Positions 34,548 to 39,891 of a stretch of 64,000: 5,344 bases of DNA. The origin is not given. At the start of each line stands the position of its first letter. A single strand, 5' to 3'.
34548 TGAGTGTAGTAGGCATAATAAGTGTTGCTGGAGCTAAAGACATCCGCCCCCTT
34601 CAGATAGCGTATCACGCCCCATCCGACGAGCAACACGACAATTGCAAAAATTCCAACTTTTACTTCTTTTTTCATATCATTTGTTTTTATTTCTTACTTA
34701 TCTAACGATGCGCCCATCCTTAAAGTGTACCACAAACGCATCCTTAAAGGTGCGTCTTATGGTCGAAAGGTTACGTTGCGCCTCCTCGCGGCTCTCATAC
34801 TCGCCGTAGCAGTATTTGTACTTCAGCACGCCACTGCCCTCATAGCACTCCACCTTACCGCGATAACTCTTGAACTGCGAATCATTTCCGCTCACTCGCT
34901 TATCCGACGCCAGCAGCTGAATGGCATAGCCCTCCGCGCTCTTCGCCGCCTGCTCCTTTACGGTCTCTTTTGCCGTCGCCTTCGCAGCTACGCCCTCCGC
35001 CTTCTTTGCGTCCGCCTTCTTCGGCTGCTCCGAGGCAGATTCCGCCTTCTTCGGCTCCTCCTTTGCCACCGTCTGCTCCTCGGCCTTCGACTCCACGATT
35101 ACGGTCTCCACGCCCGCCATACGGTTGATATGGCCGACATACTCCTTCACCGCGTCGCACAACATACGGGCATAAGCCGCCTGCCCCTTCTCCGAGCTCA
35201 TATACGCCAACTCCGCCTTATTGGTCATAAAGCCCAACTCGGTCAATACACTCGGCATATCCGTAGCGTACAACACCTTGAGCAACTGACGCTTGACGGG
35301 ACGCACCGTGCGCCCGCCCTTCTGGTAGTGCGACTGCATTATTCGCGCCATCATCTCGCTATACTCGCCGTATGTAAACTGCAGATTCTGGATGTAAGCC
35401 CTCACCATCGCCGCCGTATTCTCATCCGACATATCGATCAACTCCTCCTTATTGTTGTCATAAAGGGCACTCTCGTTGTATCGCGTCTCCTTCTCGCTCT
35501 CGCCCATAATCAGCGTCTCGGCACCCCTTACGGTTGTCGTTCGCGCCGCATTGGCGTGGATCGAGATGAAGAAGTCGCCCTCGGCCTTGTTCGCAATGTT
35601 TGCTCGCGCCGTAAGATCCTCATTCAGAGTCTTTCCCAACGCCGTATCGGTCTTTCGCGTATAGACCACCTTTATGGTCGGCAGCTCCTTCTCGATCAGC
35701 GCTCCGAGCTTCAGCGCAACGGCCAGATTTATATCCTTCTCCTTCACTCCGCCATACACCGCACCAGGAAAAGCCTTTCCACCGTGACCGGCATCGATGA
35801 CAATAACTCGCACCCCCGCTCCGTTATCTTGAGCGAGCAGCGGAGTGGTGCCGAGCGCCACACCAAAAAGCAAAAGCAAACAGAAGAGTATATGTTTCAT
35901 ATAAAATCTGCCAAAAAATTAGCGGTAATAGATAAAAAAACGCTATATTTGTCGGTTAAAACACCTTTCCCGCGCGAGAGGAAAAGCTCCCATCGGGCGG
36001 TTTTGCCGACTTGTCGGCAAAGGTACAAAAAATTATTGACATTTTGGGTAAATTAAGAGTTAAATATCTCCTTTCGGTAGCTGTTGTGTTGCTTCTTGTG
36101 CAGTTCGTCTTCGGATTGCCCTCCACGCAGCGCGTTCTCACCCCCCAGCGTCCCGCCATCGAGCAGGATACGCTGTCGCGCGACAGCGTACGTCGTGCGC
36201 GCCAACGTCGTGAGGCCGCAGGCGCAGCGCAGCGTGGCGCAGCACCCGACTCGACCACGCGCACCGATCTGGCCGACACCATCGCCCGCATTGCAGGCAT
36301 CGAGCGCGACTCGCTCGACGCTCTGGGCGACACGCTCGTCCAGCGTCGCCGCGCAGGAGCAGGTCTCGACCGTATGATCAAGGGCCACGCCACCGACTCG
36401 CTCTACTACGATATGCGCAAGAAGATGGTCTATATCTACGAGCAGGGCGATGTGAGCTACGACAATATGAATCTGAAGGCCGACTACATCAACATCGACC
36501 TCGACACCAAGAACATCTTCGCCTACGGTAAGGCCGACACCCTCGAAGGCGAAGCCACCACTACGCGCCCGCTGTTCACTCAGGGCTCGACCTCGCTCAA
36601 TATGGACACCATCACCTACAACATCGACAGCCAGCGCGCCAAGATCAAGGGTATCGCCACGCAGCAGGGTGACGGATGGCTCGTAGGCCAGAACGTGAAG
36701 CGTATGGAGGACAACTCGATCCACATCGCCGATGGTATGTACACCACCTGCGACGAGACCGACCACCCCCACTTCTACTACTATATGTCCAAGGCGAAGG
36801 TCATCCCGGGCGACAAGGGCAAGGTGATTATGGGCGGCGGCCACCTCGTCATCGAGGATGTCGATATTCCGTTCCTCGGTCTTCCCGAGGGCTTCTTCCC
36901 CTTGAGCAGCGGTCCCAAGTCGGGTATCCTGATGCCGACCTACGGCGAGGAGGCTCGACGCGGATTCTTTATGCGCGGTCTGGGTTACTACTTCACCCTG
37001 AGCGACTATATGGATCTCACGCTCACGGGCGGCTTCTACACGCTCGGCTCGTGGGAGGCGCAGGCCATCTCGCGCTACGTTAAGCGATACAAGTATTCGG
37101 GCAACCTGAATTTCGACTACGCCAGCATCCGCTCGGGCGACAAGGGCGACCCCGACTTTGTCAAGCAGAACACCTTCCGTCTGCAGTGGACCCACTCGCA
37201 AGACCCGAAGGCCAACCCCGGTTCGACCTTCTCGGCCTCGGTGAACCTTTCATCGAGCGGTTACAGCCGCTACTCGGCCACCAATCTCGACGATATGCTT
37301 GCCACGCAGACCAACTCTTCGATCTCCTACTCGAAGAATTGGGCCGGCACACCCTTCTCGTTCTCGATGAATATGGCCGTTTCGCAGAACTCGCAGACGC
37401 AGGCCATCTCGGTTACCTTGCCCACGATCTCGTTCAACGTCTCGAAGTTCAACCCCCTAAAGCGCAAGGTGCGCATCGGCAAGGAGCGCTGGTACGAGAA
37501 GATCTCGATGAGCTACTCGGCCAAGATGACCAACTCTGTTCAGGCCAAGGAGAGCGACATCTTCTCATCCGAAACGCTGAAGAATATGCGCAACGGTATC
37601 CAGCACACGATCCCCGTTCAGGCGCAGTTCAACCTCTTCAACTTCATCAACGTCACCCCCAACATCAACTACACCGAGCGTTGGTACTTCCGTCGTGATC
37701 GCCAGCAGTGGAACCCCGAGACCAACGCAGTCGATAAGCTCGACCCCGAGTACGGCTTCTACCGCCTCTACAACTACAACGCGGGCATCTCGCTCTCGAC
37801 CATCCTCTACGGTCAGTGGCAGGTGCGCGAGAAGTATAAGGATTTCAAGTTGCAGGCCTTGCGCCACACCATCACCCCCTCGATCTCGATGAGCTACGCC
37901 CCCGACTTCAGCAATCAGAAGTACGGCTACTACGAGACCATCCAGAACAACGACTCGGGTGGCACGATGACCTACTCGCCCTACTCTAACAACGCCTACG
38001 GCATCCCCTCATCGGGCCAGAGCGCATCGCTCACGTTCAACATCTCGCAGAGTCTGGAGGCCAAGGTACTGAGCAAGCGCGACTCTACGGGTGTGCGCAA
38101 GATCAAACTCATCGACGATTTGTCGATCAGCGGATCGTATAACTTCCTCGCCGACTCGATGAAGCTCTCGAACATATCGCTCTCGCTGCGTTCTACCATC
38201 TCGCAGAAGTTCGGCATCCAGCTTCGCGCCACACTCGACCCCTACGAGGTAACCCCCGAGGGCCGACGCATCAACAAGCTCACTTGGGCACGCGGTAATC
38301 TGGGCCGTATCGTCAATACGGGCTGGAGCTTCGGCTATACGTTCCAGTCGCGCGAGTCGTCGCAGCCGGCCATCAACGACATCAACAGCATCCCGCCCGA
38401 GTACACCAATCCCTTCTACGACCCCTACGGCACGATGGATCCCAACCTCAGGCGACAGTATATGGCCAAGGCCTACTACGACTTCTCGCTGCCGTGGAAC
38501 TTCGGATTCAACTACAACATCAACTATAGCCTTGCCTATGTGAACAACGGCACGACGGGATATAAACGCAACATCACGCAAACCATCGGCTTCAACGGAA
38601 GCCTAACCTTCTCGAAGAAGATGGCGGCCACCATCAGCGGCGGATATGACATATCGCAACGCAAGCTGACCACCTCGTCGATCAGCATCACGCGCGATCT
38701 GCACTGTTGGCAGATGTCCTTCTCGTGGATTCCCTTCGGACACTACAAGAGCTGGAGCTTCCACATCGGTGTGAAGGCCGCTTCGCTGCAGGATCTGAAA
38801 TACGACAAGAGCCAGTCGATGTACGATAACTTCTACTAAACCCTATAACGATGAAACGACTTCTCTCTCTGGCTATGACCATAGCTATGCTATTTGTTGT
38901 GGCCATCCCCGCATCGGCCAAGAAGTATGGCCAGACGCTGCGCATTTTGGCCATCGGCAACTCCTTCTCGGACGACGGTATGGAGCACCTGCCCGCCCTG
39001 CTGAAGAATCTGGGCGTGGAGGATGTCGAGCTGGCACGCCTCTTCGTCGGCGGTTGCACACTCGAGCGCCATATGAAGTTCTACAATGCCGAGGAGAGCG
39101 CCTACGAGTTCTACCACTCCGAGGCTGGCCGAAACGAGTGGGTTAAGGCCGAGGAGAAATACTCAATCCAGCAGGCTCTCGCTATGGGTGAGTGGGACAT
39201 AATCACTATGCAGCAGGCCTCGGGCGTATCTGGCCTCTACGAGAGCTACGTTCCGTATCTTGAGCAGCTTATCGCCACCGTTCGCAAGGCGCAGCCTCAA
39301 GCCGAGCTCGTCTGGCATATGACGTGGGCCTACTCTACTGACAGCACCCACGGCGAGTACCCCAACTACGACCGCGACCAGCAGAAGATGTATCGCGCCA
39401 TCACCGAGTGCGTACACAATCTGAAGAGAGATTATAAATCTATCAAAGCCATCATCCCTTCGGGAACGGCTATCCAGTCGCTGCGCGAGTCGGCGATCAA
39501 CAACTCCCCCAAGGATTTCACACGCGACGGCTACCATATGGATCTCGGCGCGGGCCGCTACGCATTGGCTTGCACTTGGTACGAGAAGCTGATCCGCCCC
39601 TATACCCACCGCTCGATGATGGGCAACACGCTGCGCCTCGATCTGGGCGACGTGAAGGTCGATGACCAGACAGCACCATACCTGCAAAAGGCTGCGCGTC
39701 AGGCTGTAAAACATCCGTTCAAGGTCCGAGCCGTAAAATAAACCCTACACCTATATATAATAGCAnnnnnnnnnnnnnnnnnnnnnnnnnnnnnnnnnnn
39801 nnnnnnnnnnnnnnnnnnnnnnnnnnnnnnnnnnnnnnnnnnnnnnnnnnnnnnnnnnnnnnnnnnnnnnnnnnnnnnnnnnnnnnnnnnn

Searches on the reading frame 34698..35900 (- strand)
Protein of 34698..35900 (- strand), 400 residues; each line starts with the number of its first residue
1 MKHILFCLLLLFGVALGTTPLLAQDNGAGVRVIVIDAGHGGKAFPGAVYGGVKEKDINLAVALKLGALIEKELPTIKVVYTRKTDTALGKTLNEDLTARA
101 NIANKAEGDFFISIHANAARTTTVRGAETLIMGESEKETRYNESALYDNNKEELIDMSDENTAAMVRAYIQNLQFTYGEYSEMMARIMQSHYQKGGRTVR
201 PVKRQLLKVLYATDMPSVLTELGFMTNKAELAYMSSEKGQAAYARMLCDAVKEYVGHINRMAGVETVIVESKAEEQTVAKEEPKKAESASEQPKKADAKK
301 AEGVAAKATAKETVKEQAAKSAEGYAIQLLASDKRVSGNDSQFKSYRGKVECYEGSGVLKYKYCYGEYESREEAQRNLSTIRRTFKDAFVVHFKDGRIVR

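Call 4: search_protein_families(library=pfam, proteins=[window:34698-35900:-])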
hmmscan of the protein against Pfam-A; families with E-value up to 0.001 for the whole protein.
window:34698-35900:- (400 aa): 1 family
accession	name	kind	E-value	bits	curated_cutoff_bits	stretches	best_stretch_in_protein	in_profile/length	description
PF01520.23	Amidase_3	-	2.2e-41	142.2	27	1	33-252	1-173/174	N-acetylmuramoyl-L-alanine amidase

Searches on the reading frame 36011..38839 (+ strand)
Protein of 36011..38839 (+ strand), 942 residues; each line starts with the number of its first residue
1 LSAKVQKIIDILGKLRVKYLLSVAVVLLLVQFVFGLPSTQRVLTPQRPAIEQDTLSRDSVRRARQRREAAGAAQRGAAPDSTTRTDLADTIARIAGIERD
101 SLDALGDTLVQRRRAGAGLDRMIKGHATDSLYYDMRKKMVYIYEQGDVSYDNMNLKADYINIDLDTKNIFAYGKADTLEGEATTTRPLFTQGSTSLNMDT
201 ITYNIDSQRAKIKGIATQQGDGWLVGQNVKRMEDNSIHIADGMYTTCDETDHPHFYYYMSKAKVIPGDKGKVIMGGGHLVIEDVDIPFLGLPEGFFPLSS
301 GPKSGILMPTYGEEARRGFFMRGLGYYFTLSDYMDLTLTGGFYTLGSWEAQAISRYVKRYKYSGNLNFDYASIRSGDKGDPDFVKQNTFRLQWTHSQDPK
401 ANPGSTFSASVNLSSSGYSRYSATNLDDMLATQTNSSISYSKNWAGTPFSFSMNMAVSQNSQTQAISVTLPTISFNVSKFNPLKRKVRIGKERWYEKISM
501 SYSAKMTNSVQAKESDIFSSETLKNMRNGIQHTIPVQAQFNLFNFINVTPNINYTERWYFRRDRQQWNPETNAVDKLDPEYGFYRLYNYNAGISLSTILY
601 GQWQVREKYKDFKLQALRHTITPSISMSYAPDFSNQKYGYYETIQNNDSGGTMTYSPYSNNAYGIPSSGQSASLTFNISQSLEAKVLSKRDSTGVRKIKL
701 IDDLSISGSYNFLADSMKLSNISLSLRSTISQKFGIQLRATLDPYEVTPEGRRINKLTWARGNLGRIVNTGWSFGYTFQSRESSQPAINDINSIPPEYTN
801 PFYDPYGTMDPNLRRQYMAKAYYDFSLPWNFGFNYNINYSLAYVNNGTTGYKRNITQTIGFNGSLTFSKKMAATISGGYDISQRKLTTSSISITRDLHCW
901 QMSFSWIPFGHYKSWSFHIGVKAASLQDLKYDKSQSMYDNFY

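Call 4: search_protein_families(library=pfam, proteins=[window:36011-38839:+])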
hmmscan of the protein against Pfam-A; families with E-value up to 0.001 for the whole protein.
window:36011-38839:+ (942 aa): 1 family
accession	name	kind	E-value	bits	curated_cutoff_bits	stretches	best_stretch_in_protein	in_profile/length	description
PF19838.5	LptD_2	-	1.1e-170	568.7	22.5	1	272-745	1-464/464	LptD protein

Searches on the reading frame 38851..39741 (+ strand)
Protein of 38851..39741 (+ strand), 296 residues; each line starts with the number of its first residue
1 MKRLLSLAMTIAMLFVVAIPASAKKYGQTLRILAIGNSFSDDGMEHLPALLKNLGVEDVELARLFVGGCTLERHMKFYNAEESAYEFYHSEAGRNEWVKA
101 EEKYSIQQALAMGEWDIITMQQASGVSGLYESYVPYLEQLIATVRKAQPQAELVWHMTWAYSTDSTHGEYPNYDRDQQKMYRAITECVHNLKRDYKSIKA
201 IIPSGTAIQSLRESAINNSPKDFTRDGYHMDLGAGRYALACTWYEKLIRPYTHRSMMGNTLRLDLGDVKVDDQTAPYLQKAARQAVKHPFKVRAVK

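Call 4: search_protein_families(library=pfam, proteins=[window:38851-39741:+])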
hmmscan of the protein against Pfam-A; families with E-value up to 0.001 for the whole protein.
window:38851-39741:+ (296 aa): 1 family
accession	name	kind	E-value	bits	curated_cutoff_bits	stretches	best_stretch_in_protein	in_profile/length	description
PF16227.11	DUF4886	-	2.4e-71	240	26.7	1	31-285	1-242/242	Domain of unknown function (DUF4886)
